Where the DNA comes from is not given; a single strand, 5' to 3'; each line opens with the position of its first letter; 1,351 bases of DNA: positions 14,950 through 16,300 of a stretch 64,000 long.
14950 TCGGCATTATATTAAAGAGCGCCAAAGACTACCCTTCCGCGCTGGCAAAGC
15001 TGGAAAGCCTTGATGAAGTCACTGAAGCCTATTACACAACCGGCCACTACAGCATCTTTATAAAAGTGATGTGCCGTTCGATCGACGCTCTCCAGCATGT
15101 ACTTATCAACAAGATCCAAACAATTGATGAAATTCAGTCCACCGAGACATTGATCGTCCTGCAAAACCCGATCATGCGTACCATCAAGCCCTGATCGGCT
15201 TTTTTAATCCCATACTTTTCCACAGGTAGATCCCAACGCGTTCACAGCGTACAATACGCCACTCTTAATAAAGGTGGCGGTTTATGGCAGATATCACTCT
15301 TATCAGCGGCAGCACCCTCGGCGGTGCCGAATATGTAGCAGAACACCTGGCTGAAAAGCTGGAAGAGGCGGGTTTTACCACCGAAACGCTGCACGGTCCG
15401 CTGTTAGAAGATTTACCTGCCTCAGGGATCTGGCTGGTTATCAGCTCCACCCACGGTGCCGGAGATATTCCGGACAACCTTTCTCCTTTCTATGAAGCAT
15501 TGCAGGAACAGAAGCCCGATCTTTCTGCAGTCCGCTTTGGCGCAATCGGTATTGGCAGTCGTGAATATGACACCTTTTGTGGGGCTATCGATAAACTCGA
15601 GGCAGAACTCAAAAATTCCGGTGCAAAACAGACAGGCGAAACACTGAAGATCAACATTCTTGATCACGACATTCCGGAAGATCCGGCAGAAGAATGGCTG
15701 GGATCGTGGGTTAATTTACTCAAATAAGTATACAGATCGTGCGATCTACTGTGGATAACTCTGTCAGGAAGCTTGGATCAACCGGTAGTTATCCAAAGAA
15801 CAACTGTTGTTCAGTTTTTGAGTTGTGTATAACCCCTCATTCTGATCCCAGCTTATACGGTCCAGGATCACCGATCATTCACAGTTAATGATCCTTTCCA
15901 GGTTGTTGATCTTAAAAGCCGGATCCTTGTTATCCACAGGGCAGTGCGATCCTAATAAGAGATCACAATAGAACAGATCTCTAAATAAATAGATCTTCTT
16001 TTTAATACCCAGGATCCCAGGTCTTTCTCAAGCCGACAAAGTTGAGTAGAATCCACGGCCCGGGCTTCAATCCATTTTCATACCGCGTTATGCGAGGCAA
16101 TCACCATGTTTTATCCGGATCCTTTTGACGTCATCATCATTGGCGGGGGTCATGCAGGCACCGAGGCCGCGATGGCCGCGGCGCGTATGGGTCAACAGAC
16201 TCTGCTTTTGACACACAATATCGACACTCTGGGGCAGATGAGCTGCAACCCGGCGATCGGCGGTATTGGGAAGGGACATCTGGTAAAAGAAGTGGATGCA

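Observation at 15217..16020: Complete oriC with flanking mioC promoter DnaA box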

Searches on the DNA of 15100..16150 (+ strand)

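Call 4: search_dna_similar(query=window:15100-16150:+, collection=ecoli_genomes, mode=near, max_rows=15)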
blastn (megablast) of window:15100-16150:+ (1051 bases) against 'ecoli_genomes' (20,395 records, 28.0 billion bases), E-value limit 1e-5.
Records with a match: 5425; places in all: 5833; records where one place covers at least 80% of the query: 5081.
Genomes with a match: 5425 of 5426; with a place that covers at least 80% of the query: 5081. Places per genome that has any: lowest 1, median 1, highest 2. On chromosomes: 5833 places; on plasmids: 0.
Best place of each record, by identity: >=99% 2219; 95-99% 3206.
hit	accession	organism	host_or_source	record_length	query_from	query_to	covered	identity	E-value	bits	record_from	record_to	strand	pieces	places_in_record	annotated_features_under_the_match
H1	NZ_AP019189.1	Escherichia coli strain M217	Homo sapiens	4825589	1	1051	100%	100.0%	0e+0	1941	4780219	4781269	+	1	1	mioC: FMN-binding protein MioC | asnC: transcriptional regulator AsnC | mnmG: tRNA uridine-5-carboxymethylaminomethyl(34) synthesis enzyme MnmG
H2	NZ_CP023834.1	Escherichia coli strain 4/2-1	Homo sapiens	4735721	1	1051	100%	100.0%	0e+0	1941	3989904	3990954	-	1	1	mioC: FMN-binding protein MioC | asnC: transcriptional regulator AsnC | mnmG: tRNA uridine-5-carboxymethylaminomethyl(34) synthesis enzyme MnmG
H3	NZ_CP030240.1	Escherichia coli strain ER1709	-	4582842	1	1051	100%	100.0%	0e+0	1941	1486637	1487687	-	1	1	mioC: FMN-binding protein MioC | asnC: transcriptional regulator AsnC | mnmG: tRNA uridine-5-carboxymethylaminomethyl(34) synthesis enzyme MnmG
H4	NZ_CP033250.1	Escherichia coli strain ECCHD184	chicken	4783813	1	1051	100%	100.0%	0e+0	1941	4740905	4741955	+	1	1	mioC: FMN-binding protein MioC | asnC: transcriptional regulator AsnC | mnmG: tRNA uridine-5-carboxymethylaminomethyl(34) synthesis enzyme MnmG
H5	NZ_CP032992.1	Escherichia coli strain W5-6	Jin River water W5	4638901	1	1051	100%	100.0%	0e+0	1941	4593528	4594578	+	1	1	mioC: FMN-binding protein MioC | asnC: transcriptional regulator AsnC | mnmG: tRNA uridine-5-carboxymethylaminomethyl(34) synthesis enzyme MnmG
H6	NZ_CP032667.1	Escherichia coli str. K-12 substr. MG1655 strain K-12 ...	Laboratory strain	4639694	1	1051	100%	100.0%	0e+0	1941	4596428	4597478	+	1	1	mioC: FMN-binding protein MioC | asnC: transcriptional regulator AsnC | mnmG: tRNA uridine-5-carboxymethylaminomethyl(34) synthesis enzyme MnmG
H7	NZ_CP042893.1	Escherichia coli strain CFSAN061772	missing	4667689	1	1051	100%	100.0%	0e+0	1941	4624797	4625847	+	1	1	mioC: FMN-binding protein MioC | asnC: transcriptional regulator AsnC | mnmG: tRNA uridine-5-carboxymethylaminomethyl(34) synthesis enzyme MnmG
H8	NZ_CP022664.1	Escherichia coli strain FORC 064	cucumber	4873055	1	1051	100%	100.0%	0e+0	1941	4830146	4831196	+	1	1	mioC: FMN-binding protein MioC | asnC: transcriptional regulator AsnC | mnmG: tRNA uridine-5-carboxymethylaminomethyl(34) synthesis enzyme MnmG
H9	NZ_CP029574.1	Escherichia coli strain DA33133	Homo sapiens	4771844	1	1051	100%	100.0%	0e+0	1941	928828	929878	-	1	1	mioC: FMN-binding protein MioC | asnC: transcriptional regulator AsnC | mnmG: tRNA uridine-5-carboxymethylaminomethyl(34) synthesis enzyme MnmG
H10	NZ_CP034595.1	Escherichia coli strain WCHEC035053S1G0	missing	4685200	1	1051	100%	100.0%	0e+0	1941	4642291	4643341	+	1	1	mioC: FMN-binding protein MioC | asnC: transcriptional regulator AsnC | mnmG: tRNA uridine-5-carboxymethylaminomethyl(34) synthesis enzyme MnmG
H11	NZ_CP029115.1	Escherichia coli strain AR435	missing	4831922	1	1051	100%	100.0%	0e+0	1941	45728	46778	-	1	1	mioC: FMN-binding protein MioC | asnC: transcriptional regulator AsnC | mnmG: tRNA uridine-5-carboxymethylaminomethyl(34) synthesis enzyme MnmG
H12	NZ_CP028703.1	Escherichia coli strain ME8067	Laboratory strain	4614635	1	1051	100%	100.0%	0e+0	1941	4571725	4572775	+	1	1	mioC: FMN-binding protein MioC | asnC: transcriptional regulator AsnC | mnmG: tRNA uridine-5-carboxymethylaminomethyl(34) synthesis enzyme MnmG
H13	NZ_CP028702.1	Escherichia coli strain J53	Laboratory strain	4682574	1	1051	100%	100.0%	0e+0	1941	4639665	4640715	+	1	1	mioC: FMN-binding protein MioC | asnC: transcriptional regulator AsnC | mnmG: tRNA uridine-5-carboxymethylaminomethyl(34) synthesis enzyme MnmG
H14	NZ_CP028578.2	Escherichia coli strain WCHEC005784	Homo sapiens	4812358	1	1051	100%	100.0%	0e+0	1941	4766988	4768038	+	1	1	mioC: FMN-binding protein MioC | asnC: transcriptional regulator AsnC | mnmG: tRNA uridine-5-carboxymethylaminomethyl(34) synthesis enzyme MnmG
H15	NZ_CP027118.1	Escherichia coli strain 26561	bovine mastitis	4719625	1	1051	100%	100.0%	0e+0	1941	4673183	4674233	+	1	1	mioC: FMN-binding protein MioC | asnC: transcriptional regulator AsnC | mnmG: tRNA uridine-5-carboxymethylaminomethyl(34) synthesis enzyme MnmG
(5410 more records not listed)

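Call 6: get_annotated_region(hit=H6, flank=1500)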
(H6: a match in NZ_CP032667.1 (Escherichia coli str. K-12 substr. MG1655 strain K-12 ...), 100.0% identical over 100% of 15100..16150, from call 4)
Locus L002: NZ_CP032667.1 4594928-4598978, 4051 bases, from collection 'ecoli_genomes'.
description: Escherichia coli str. K-12 substr. MG1655 strain K-12 chromosome, complete genome
organism: Escherichia coli str. K-12 substr. MG1655 strain K-12 substr. MG1655 (NCBI taxid 511145)
replicon: chromosome; assembly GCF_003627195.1
host: -; source: Laboratory strain; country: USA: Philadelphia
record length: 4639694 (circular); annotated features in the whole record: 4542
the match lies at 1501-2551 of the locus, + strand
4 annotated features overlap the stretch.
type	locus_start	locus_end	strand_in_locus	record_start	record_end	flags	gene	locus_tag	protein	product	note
CDS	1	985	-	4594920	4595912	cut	asnA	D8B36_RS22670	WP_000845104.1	aspartate--ammonia ligase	-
CDS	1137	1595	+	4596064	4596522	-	asnC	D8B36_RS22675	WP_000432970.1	transcriptional regulator AsnC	-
CDS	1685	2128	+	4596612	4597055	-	mioC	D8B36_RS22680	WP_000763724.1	FMN-binding protein MioC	-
CDS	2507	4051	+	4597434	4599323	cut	mnmG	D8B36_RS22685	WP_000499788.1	tRNA uridine-5-carboxymethylaminomethyl(34) synthesis enzyme MnmG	-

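Call 28: search_dna_similar(query=window:15728-16105:+, collection=ecoli_genomes, mode=near, rows=spread, max_rows=25)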
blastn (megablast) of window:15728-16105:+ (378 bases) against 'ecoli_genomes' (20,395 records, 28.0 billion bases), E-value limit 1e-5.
Records with a match: 5425; places in all: 5480; records where one place covers at least 80% of the query: 5391.
Genomes with a match: 5425 of 5426; with a place that covers at least 80% of the query: 5391. Places per genome that has any: lowest 1, median 1, highest 2. On chromosomes: 5480 places; on plasmids: 0.
Best place of each record, by identity: >=99% 4746; 95-99% 679.
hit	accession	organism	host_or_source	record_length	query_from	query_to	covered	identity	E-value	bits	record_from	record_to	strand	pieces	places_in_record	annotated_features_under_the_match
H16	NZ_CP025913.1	Escherichia coli strain 203740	Homo sapiens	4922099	1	378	100%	100.0%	0e+0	699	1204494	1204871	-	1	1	none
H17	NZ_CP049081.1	Escherichia coli strain p10A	Homo sapiens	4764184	1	378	100%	100.0%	0e+0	699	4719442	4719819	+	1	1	none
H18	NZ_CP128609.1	Escherichia coli strain HZ13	Homo sapiens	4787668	1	378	100%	100.0%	0e+0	699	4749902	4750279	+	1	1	none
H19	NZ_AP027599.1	Escherichia coli strain LR-71-1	Homo sapiens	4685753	1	378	100%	100.0%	0e+0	699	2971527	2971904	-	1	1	none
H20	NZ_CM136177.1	Escherichia coli strain PRO_A-1028-6W-A_ESBL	Homo sapiens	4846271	1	378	100%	100.0%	0e+0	699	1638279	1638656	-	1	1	none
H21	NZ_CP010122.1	Escherichia coli strain C5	cow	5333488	1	378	100%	99.7%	0e+0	693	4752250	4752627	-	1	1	none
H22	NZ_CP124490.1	Escherichia coli strain AVS0456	environmental: river near WWTP effluent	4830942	1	378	100%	99.7%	0e+0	693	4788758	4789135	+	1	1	none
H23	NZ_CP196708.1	Escherichia coli strain EC77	Bovine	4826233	1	378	100%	99.7%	0e+0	693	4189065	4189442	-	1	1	none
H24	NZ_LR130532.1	Escherichia coli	Homo sapiens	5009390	1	378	100%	99.7%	0e+0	693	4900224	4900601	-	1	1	none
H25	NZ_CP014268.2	Escherichia coli B strain C2566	laboratory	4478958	1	378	100%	99.5%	0e+0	688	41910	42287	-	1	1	none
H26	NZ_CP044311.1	Escherichia coli strain RM13752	missing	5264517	1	378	100%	99.5%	0e+0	688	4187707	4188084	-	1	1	none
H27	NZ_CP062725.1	Escherichia coli O157:H7 strain Z1813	Homo sapiens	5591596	1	378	100%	99.5%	0e+0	688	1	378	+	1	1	none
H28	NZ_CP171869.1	Escherichia coli strain YZ22PE68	pig feces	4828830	1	378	100%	99.5%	0e+0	688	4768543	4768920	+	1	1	none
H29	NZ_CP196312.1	Escherichia coli strain ECE228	Homo sapiens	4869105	1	378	100%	99.5%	0e+0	688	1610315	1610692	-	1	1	none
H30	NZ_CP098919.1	Escherichia coli strain CUVET17-1418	Canis lupus familiaris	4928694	1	378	100%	99.5%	0e+0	688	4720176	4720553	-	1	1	none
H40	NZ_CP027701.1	Escherichia coli strain 675SK2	-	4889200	1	220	58%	100.0%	2e-110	407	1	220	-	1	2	none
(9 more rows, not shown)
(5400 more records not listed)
